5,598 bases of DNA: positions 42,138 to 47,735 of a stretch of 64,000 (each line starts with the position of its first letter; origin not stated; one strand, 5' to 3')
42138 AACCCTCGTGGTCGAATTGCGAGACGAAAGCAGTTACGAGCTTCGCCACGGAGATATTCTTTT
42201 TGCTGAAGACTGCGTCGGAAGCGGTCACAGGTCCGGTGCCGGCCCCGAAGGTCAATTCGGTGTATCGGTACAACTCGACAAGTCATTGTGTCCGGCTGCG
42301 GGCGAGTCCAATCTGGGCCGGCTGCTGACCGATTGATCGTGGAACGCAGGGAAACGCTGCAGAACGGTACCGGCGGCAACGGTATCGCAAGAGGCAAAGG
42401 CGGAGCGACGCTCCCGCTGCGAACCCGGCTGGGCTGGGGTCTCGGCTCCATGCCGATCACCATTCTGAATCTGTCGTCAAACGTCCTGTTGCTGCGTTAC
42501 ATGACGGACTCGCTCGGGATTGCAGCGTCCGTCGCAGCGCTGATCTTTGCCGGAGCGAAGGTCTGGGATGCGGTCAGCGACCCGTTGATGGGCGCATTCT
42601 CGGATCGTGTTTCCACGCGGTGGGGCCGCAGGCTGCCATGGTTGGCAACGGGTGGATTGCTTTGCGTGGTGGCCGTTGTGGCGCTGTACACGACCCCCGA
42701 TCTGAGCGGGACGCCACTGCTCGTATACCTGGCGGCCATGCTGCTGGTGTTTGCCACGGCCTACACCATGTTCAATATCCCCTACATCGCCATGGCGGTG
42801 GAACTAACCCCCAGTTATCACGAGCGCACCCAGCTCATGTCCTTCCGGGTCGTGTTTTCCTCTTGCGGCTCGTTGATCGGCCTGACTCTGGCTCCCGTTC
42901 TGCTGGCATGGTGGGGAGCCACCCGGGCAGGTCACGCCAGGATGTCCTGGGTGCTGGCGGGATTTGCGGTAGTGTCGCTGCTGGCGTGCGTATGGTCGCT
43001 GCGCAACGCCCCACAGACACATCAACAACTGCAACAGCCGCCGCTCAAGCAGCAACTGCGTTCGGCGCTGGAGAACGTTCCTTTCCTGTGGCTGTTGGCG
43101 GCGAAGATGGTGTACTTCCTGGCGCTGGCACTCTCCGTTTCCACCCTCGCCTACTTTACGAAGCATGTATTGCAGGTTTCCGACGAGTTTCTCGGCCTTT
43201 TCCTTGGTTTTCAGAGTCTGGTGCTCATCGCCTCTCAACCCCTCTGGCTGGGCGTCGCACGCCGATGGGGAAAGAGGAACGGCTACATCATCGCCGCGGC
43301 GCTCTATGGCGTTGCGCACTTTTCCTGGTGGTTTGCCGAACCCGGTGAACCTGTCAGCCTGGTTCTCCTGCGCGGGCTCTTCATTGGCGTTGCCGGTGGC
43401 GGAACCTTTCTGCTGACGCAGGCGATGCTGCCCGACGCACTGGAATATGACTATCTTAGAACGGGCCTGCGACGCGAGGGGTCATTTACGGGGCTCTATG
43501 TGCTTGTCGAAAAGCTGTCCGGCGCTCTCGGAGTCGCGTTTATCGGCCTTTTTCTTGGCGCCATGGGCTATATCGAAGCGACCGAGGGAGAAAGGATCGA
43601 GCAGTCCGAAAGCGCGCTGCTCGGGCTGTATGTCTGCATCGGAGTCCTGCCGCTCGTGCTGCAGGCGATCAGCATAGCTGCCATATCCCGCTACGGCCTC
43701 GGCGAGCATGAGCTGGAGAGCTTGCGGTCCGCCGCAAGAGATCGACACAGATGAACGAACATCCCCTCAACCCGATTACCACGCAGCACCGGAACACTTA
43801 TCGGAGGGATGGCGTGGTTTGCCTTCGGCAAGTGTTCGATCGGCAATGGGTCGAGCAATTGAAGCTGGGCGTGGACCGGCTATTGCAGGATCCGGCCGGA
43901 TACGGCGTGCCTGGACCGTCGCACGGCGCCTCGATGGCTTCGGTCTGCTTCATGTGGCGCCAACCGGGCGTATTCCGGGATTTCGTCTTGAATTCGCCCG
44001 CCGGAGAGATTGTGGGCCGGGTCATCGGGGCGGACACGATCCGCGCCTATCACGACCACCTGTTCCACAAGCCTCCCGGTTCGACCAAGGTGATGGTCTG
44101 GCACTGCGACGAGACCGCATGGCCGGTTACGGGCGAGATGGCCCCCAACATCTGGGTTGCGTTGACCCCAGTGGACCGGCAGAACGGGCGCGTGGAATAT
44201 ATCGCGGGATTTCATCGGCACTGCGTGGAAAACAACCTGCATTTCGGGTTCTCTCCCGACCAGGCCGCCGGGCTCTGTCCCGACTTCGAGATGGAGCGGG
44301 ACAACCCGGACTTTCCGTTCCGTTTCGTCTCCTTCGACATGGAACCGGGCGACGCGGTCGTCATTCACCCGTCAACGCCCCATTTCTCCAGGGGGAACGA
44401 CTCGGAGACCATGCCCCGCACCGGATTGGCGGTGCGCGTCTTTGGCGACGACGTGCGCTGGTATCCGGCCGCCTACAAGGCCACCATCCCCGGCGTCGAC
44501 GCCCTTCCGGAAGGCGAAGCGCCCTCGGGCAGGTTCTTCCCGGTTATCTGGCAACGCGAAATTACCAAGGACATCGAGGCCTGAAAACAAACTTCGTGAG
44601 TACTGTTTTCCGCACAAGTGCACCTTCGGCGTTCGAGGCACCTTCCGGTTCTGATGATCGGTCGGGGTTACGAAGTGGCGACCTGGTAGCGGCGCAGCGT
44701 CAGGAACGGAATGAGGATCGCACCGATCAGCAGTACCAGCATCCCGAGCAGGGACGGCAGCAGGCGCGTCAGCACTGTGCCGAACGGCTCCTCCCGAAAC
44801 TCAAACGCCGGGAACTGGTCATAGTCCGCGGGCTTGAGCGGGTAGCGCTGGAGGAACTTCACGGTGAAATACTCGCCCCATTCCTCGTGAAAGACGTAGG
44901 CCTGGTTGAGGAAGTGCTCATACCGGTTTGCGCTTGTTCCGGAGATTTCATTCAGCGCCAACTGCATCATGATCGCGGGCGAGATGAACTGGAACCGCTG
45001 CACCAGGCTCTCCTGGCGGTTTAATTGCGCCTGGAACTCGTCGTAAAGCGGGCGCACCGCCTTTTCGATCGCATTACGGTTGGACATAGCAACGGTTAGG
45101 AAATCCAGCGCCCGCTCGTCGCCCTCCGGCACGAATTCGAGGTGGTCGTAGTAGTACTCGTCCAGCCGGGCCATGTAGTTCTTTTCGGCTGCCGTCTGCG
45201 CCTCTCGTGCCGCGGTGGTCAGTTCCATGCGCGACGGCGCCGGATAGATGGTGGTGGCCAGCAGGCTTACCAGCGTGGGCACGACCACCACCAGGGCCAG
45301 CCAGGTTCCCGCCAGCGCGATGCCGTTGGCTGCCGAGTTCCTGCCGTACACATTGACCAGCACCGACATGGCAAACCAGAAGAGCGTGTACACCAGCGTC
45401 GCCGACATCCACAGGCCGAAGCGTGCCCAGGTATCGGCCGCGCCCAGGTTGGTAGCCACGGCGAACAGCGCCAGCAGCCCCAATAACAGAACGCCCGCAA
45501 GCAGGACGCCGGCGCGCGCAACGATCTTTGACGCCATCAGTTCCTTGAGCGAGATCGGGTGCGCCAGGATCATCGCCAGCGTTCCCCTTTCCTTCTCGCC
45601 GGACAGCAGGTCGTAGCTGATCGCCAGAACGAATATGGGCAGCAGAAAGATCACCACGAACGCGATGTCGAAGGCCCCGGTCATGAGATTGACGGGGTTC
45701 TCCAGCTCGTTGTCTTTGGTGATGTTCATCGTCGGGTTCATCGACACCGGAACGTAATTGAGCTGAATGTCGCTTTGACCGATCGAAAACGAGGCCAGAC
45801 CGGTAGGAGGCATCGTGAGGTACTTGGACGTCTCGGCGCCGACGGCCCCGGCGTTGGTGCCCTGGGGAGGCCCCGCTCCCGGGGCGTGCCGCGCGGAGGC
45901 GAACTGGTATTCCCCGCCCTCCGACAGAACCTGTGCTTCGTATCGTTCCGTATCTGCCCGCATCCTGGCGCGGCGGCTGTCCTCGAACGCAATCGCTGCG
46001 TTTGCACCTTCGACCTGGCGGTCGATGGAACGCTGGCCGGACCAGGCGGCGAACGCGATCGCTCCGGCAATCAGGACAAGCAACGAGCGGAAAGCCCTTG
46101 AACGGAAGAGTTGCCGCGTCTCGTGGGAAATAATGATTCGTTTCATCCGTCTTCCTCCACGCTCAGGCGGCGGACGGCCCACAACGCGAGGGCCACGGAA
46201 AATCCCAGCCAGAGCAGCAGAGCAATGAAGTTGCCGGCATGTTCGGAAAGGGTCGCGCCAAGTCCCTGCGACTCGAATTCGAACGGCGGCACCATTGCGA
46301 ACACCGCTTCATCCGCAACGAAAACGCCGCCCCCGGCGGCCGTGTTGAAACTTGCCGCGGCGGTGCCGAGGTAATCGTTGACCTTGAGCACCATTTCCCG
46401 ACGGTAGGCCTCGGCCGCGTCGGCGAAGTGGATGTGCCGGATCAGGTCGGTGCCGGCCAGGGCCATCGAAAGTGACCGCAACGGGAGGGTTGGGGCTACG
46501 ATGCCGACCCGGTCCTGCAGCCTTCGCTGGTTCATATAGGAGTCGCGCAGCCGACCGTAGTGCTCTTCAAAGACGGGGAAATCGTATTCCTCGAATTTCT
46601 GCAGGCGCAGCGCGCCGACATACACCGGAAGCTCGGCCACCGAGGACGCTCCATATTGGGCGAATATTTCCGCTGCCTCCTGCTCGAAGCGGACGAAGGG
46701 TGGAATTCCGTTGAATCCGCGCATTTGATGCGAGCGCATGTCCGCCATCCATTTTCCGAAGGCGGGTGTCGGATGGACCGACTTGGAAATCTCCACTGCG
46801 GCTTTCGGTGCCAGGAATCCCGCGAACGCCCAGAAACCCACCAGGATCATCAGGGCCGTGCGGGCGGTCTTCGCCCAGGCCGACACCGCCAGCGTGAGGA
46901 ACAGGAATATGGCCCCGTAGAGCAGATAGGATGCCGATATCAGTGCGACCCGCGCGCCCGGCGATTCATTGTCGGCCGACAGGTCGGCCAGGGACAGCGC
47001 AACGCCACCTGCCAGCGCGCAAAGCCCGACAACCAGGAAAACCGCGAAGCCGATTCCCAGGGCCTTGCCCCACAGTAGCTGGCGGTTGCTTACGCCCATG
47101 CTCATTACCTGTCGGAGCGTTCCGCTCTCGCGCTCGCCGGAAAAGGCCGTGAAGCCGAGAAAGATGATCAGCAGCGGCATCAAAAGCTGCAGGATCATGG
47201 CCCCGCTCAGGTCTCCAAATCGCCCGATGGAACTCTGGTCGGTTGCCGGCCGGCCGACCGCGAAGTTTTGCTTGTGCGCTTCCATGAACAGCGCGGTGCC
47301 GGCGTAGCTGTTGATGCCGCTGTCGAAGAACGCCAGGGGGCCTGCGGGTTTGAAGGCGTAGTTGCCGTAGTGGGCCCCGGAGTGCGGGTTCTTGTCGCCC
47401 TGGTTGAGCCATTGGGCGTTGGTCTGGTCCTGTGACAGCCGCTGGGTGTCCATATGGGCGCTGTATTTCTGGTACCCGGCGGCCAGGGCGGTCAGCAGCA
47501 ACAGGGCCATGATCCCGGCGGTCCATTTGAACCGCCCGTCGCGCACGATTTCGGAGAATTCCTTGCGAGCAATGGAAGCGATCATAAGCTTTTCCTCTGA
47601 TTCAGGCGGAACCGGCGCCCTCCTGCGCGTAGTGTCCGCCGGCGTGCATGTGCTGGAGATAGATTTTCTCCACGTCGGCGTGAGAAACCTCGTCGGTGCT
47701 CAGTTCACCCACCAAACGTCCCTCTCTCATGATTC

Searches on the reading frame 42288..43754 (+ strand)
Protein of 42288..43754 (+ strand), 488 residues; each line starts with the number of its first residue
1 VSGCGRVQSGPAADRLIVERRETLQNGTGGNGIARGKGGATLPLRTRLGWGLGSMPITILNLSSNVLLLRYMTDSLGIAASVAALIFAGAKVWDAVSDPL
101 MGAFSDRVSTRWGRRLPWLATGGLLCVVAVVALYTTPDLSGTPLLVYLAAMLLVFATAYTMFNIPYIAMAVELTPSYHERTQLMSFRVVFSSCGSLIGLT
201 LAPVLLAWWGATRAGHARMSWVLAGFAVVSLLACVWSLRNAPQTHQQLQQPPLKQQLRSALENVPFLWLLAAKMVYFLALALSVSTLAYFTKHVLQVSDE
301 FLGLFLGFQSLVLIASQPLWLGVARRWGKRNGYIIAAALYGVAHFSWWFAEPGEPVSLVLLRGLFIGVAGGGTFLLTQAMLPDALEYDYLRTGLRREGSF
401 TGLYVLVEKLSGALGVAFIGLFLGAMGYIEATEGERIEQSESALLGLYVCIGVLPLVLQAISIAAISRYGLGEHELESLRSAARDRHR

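Call 85: search_protein_families(library=pfam, proteins=[window:42288-43754:+])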
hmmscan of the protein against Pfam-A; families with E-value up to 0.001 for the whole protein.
window:42288-43754:+ (488 aa): 2 families
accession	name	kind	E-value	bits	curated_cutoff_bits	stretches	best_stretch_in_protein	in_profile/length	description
PF13347.12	MFS_2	-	5.6e-88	295.8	27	1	50-472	2-426/427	MFS/sugar transport protein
PF07690.21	MFS_1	-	3.1e-28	99.2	33.4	1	63-415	13-346/347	Major Facilitator Superfamily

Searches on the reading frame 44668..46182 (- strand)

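Call 85: search_protein_families(library=pfam, proteins=[window:44668-46182:-])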
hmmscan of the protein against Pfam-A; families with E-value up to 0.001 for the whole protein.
window:44668-46182:- (504 aa): 5 families
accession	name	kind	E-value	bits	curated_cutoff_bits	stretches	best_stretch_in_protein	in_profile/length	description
PF12679.13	ABC2_membrane_2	-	8.4e-28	97.9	27.2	1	16-484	2-263/283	ABC-2 family transporter protein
PF12040.14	DUF3526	-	2.9e-25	90.1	25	1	318-462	1-143/144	Domain of unknown function (DUF3526)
PF12698.13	ABC2_membrane_3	-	3.9e-07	29.9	31.6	1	136-303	136-289/347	ABC-2 family transporter protein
PF12730.13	ABC2_membrane_4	-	6.2e-05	23.5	27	1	172-279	51-162/179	ABC-2 family transporter protein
PF01061.29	ABC2_membrane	-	0.00027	21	26.9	1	173-279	52-160/211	ABC-2 type transporter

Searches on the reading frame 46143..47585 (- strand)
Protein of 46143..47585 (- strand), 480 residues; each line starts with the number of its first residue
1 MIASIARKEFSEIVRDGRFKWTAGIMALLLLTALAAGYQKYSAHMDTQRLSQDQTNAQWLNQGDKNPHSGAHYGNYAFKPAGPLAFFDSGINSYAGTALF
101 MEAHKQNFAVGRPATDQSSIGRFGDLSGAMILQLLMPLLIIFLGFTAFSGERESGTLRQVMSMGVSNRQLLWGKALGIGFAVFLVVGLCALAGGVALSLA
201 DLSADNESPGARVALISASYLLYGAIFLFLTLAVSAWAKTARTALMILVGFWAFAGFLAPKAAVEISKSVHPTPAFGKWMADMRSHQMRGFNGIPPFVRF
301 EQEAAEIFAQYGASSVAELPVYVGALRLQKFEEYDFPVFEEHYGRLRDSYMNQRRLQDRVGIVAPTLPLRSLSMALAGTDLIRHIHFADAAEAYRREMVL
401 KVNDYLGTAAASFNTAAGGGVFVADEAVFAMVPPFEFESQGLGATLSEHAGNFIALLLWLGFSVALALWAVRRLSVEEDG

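Call 85: search_protein_families(library=pfam, proteins=[window:46143-47585:-])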
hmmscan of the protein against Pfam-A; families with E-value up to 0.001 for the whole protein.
window:46143-47585:- (480 aa): 4 families
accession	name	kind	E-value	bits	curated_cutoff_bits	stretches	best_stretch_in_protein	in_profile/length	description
PF12679.13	ABC2_membrane_2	-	1.7e-24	87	27.2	1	4-301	2-236/283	ABC-2 family transporter protein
PF12040.14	DUF3526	-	1.8e-21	77.8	25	1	299-408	18-114/144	Domain of unknown function (DUF3526)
PF12698.13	ABC2_membrane_3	-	1.7e-12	47.5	31.6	1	132-259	165-287/347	ABC-2 family transporter protein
PF12730.13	ABC2_membrane_4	-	1.7e-06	28.6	27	1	130-245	54-169/179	ABC-2 family transporter protein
